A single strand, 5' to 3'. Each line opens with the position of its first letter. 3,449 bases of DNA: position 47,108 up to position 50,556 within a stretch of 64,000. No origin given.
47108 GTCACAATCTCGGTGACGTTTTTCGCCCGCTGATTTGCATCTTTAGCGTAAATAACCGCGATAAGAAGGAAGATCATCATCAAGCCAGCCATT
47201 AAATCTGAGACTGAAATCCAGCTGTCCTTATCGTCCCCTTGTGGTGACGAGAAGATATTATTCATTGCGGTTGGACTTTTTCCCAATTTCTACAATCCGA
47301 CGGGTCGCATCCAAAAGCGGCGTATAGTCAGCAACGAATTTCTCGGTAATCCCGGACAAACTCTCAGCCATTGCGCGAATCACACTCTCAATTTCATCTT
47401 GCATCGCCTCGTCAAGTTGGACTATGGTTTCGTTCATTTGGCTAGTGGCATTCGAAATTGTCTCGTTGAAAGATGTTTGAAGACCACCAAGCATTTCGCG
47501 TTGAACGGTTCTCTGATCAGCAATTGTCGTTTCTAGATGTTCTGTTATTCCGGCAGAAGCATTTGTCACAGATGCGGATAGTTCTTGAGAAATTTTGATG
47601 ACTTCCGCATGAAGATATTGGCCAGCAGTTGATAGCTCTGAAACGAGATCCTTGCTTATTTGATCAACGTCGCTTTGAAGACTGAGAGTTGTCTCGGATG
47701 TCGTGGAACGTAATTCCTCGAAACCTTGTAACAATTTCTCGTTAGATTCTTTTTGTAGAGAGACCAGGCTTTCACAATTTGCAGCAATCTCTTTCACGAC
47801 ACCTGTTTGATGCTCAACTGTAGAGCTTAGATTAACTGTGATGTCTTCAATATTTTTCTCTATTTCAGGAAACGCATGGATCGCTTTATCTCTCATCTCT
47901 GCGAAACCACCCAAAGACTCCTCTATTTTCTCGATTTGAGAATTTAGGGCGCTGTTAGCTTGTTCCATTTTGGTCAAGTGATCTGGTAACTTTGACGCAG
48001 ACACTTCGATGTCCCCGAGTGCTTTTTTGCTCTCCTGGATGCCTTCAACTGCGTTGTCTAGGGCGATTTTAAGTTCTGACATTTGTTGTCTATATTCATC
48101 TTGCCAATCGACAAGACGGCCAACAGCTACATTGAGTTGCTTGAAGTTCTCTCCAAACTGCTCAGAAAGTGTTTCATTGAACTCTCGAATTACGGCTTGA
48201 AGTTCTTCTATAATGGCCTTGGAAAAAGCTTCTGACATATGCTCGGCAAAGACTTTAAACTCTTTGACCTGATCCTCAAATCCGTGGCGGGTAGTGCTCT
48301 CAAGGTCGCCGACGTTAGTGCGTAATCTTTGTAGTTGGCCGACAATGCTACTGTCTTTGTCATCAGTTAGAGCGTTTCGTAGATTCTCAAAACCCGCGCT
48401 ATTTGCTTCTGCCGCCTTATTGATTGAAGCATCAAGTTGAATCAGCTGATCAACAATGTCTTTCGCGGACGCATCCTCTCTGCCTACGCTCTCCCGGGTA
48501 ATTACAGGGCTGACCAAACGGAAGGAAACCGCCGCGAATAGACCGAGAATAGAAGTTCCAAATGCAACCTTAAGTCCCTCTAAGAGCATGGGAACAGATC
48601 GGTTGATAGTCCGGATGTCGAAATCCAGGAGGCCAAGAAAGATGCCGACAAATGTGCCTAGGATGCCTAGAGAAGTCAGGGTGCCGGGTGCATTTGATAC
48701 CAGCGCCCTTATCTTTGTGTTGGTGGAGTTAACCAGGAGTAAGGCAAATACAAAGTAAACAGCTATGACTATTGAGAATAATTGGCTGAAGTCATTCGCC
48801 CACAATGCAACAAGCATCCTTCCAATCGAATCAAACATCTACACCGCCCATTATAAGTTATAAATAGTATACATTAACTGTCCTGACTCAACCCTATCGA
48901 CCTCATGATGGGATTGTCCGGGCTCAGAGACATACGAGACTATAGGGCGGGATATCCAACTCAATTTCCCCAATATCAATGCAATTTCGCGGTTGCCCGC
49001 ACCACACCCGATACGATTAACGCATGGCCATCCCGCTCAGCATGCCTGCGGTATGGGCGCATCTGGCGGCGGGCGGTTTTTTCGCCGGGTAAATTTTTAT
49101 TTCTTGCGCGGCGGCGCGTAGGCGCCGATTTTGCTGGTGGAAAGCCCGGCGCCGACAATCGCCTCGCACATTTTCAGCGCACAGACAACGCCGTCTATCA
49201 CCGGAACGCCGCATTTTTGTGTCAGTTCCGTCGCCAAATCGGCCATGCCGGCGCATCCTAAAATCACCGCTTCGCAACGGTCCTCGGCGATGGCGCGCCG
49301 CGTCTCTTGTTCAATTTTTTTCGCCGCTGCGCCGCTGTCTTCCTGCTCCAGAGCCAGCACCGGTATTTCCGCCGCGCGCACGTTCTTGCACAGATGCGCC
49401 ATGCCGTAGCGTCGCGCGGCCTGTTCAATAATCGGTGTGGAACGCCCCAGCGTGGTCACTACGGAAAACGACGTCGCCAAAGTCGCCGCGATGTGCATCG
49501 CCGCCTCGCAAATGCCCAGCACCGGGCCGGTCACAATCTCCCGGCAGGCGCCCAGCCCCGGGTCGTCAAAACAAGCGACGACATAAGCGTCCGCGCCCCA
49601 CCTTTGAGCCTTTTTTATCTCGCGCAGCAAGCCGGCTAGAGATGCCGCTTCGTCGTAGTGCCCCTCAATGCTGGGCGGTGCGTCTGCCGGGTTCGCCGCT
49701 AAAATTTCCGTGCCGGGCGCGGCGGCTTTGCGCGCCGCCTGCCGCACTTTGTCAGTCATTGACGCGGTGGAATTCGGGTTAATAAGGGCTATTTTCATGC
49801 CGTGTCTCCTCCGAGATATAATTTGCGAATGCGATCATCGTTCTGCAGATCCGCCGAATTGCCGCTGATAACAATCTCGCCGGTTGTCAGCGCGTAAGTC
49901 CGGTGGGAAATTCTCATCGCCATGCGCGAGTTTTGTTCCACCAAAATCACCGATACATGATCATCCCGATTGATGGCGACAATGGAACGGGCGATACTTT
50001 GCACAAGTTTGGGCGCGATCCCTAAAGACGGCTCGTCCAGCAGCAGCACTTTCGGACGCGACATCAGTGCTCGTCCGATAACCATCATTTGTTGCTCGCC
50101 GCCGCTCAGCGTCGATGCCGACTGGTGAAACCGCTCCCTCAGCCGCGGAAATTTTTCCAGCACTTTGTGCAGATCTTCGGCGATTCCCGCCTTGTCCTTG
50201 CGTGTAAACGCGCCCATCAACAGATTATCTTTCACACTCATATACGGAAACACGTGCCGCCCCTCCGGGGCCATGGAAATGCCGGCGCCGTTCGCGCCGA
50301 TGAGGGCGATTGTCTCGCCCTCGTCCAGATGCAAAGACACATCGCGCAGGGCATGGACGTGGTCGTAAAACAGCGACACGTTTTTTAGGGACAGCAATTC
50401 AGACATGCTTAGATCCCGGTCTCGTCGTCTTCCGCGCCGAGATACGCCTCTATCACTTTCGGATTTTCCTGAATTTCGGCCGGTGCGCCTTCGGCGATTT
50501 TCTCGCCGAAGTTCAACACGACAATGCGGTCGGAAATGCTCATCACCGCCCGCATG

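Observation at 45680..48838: Three-gene ZorA-ZorB-ZorE operon (type II Zorya-like anti-phage system)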

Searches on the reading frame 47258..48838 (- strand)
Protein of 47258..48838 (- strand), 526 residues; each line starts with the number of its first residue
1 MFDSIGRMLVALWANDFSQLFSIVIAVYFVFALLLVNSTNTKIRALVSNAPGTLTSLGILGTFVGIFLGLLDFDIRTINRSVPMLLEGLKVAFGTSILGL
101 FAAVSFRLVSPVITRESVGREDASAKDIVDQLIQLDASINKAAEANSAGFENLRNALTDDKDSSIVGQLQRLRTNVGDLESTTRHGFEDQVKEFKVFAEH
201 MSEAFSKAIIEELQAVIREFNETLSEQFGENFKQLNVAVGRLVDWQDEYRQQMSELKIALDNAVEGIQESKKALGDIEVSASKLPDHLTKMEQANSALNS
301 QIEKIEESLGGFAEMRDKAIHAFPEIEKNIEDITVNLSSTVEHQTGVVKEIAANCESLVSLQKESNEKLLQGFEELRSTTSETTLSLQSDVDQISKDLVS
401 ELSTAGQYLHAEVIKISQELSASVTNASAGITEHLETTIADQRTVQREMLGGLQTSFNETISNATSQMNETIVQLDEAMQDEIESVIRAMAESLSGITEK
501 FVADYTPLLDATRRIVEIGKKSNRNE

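Call 3: search_protein_families(library=padloc, proteins=[window:47258-48838:-], max_evalue=0.01)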
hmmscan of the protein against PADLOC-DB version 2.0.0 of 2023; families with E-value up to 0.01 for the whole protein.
window:47258-48838:- (526 aa): 18 families
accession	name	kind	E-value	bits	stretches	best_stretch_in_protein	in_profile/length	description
PDLC00640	ZorA2|ZorA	-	3.1e-91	304.8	2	2-373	2-379/590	MotA/ExbB/TolQ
PDLC00638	ZorA2|ZorA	-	1.4e-89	299.3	1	21-521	14-541/545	MotA/ExbB/TolQ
PDLC00637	ZorA2|ZorA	-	1.2e-78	262.8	1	23-521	17-418/420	MotA/ExbB/TolQ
PDLC00639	ZorA2|ZorA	-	5.1e-59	198.4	1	24-523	39-492/494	MotA/ExbB/TolQ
PDLC00636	ZorA2|ZorA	-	1.3e-56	190.5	1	19-520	13-458/461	MotA/ExbB/TolQ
PDLC00635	ZorA2|ZorA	-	1.6e-31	107.9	2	22-158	16-153/505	MotA/ExbB/TolQ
PDLC00597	ZorA1|ZorA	-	1.2e-16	58.6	1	38-469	99-454/683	MotA/ExbB/TolQ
PDLC00598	ZorA1|ZorA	-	4.8e-14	49.7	1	51-505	132-616/663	MotA/ExbB/TolQ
PDLC00601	ZorA1|ZorA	-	6.5e-13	46.2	2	15-109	105-203/699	MotA/ExbB/TolQ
PDLC00648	ZorA3|ZorA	-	1.8e-12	44.9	1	52-493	110-513/692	MotA/ExbB/TolQ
PDLC00602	ZorA1|ZorA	-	8e-10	36.1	1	43-116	124-200/648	MotA/ExbB/TolQ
PDLC00603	ZorA1|ZorA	-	7.7e-09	32.7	1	49-205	132-278/727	MotA/ExbB/TolQ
PDLC00647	ZorA3|ZorA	-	6e-07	26.3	1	52-501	116-540/780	MotA/ExbB/TolQ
PDLC00599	ZorA1|ZorA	-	5.7e-05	20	1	51-117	130-201/631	MotA/ExbB/TolQ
PDLC00649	ZorA3|ZorA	-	6.6e-05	19.5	1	52-501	111-533/698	MotA/ExbB/TolQ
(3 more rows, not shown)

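Call 4: search_protein_families(library=pfam, proteins=[window:47258-48838:-], max_evalue=0.1)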
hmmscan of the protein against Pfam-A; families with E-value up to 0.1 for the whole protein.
window:47258-48838:- (526 aa): 8 families
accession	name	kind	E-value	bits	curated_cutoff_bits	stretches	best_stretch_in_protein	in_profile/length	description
PF01442.23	Apolipoprotein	-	6.8e-09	36.1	90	2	365-500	38-173/190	Apolipoprotein A1/A4/E domain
PF01618.21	MotA_ExbB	-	0.0018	18.5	22.9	1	53-115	55-116/127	MotA/TolQ/ExbB proton channel family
PF04778.17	LMP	-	0.0049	17.2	26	1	259-368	8-119/158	LMP repeated region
PF10241.14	KxDL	-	0.01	16.6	27.2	0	336-398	10-71/86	Uncharacterized conserved protein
PF12358.13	DUF3644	-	0.024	14.7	27.6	0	202-237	105-143/183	Domain of unknown function (DUF3644)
PF16081.10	Phage_holin_7_1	-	0.028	15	27.8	0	376-427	57-106/121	Mycobacterial 2 TMS Phage Holin (M2 Hol) Family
PF11887.13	Mce4_CUP1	-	0.034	14.2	32.6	1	283-379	58-150/222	Cholesterol uptake porter CUP1 of Mce4, putative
PF07889.17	DUF1664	-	0.083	13.4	34.6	0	233-307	48-122/124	Protein of unknown function (DUF1664)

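Call 5: search_protein_families(library=ncbifam, proteins=[window:47258-48838:-], max_evalue=0.1)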
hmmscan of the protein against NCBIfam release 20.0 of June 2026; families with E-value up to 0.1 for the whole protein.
window:47258-48838:- (526 aa): 13 families
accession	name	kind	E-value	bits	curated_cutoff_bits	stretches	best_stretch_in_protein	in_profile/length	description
NF041792.2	2_anti-phage_ZorA2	equivalog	8.4e-58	196.2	700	1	24-489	23-498/550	type II Zorya anti-phage system protein ZorA2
NF033916.0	antiphage_ZorA_3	subfamily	3.6e-14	52.5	250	1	50-492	27-440/509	anti-phage ZorAB system protein ZorA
NF033915.0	antiphage_ZorA_2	subfamily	3.2e-09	36.4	100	1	11-314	76-374/383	anti-phage ZorAB system protein ZorA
NF033917.0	antiphage_ZorA_4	subfamily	1e-08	34.6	500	1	42-207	54-211/413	anti-phage ZorAB system protein ZorA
NF041794.1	1_anti-phage_ZorA1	equivalog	5e-06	25.2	750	1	47-205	132-280/729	type I Zorya anti-phage system protein ZorA1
TIGR02169.1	SMC_prok_A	equivalog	4.8e-05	21.3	729.4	1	207-493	157-436/1165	chromosome segregation protein SMC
NF047516.1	LA_3659_fam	equivalog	0.0013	18.4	36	1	260-437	38-215/221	LA_3659 family protein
NF047514.1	SpiroCoCo_N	equivalog_domain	0.0013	18.4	75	1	260-437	38-215/221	SpiroCoCo family coiled-coil protein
TIGR04523.1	Mplasa_alph_rch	subfamily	0.0017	16.4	270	1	169-334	498-672/745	helix-rich protein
NF052504.1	sll1863_fam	domain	0.0018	18.4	35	0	207-270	10-73/93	sll1863 family stress response protein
TIGR02168.1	SMC_prok_B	equivalog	0.0047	14.7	567.35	1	244-482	707-954/1181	chromosome segregation protein SMC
TIGR02805.1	exbB2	equivalog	0.056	13.6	135.35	0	39-109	54-119/138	TonB-system energizer ExbB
TIGR04527.1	mycoplas_twoTM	subfamily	0.056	13.1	125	0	286-436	40-167/248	MG_279/MG_280 family protein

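Call 12: search_solved_structures(query=window:47258-48838:-, max_evalue=0.01)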
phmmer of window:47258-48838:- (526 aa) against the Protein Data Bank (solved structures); distinct sequences matched with E-value up to 0.01: 4.
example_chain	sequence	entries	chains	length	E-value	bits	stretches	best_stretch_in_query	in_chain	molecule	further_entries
8vvi_F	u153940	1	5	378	1.4e-40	142.9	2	27-337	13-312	MotA/TolQ/ExbB proton channel domain-containing protein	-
8qyh_A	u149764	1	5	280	7.8e-05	25.1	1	48-110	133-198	Anti-phage defense ZorAB system ZorA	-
8qyy_A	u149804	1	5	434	0.00053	22.4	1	48-268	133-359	Anti-phage defense ZorAB system ZorA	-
8qyk_A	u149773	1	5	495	0.0013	21.1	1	48-268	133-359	Anti-phage defense ZorAB system ZorA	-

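Call 40: search_solved_structures(query=window:47258-48838:-, max_evalue=1e-10, show_alignments=1)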
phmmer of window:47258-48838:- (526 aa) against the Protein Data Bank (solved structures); distinct sequences matched with E-value up to 1e-10: 1.
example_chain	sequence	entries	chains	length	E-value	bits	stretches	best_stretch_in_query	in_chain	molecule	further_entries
8vvi_F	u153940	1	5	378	1.4e-40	142.9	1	27-337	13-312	MotA/TolQ/ExbB proton channel domain-containing protein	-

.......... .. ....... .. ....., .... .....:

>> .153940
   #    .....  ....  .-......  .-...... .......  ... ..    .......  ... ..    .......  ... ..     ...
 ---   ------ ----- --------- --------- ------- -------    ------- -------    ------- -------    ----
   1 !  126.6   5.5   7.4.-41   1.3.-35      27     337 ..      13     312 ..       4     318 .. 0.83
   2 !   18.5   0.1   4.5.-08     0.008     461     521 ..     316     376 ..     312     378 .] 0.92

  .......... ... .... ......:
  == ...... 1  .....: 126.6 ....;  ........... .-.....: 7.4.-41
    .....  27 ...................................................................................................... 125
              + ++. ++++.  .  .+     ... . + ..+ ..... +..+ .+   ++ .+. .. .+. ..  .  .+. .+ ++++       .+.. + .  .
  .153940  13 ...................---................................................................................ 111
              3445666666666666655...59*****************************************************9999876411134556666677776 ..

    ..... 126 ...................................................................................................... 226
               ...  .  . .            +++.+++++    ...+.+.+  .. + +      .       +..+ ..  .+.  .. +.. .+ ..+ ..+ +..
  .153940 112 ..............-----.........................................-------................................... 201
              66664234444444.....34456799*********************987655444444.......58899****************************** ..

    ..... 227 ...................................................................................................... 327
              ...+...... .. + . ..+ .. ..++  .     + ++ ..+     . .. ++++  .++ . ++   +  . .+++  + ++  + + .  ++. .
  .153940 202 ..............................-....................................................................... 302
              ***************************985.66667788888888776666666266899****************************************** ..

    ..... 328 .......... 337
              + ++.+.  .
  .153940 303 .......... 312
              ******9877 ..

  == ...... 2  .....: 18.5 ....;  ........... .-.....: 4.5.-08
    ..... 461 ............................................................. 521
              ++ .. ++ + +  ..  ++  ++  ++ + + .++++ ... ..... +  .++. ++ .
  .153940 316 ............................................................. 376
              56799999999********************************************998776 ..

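Call 72: predict_structure(protein=window:47258-48838:-)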
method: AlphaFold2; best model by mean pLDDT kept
length: 526 residues; sequences in the alignment: 1
mean_pLDDT: 46.0   pTM: 0.27
mean pLDDT of the five models: 46.0, 45.4, 44.1, 43.8, 38.5
residues with pLDDT >= 90: 0; 70-90: 6; 50-70: 129; < 50: 391
segments of 3 or more residues with pLDDT < 50: 1-27, 32-34, 36-154, 156-160, 162-166, 179-182, 201-210, 212-243, 277-281, 283-285, 308-316, 318-320, 322-355, 357-359, 376-388, 393-396, 398-400, 402-454, 456-458, 460-462, 467-469, 474-476, 523-526
pLDDT, mean of each block of 10 residues (from residue 1): 39 43 47 44 38 35 41 33 37 33 35 34 40 41 41 45 50 50 52 53 45 46 46 45 51 52 54 46 50 51 50 46 45 44 45 47 53 51 46 49 46 44 43 44 46 46 47 49 51 54 69 64 46
secondary structure, 60 per line:
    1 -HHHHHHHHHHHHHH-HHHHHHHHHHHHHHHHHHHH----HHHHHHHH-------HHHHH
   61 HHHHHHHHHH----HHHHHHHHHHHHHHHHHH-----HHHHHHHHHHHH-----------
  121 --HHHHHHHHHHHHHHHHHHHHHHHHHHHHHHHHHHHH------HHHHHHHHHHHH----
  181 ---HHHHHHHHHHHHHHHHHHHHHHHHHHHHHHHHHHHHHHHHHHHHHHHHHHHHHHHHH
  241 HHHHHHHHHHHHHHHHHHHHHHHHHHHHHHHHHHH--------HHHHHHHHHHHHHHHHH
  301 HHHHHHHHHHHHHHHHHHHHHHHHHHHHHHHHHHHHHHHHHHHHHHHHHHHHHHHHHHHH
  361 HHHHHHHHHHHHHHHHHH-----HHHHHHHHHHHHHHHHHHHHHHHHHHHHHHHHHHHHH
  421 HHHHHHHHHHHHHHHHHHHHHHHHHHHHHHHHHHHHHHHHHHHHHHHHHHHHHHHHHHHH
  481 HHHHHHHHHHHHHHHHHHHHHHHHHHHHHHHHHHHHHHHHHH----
elements in order: H2-15 H17-36 H41-48 H56-70 H75-92 H98-109 H123-158 H165-176 H184-275 H284-378 H384-522

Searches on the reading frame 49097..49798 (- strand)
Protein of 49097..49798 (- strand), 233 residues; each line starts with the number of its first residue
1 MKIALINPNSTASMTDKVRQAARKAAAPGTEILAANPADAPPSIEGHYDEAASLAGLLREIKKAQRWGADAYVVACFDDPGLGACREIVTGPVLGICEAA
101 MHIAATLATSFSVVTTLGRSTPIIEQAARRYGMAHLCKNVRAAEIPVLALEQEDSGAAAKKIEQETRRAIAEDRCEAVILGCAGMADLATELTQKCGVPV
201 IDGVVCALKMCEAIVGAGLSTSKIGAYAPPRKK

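Call 9: search_protein_families(library=pfam, proteins=[window:49097-49798:-], max_evalue=0.001)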
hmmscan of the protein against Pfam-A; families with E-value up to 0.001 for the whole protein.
window:49097-49798:- (233 aa): 1 family
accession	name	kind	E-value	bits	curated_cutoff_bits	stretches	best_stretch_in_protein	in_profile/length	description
PF01177.27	Asp_Glu_race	-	2.2e-63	214.3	31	1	3-211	1-211/211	Asp/Glu/Hydantoin racemase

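Call 48: find_encoding_contigs(protein=window:49097-49798:-, flank=8000, max_places=6)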
Protein window:49097-49798:- (233 aa): 1 contig read that carries it; 1 place shown.
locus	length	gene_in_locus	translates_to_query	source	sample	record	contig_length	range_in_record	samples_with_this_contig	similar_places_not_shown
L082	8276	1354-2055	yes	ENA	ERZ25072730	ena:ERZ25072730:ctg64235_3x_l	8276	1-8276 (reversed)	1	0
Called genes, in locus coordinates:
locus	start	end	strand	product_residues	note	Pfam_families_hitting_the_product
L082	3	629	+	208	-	?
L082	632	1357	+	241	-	PF00005:ABC_tran, PF13175:AAA_15 (faint), PF13304:AAA_21 (faint)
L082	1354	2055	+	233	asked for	PF01177:Asp_Glu_race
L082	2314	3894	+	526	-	PF01442:Apolipoprotein (faint)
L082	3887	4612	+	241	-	PF00691:OmpA (weak)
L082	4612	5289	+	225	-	PF26739:DUF8245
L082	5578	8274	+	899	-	?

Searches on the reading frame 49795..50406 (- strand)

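Call 9: search_protein_families(library=pfam, proteins=[window:49795-50406:-], max_evalue=0.001)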
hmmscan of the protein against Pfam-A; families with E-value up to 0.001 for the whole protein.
window:49795-50406:- (203 aa): 1 family
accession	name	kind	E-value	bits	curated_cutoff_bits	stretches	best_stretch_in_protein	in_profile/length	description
PF00005.33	ABC_tran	-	6.4e-19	69.3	25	1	42-127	60-136/137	ABC transporter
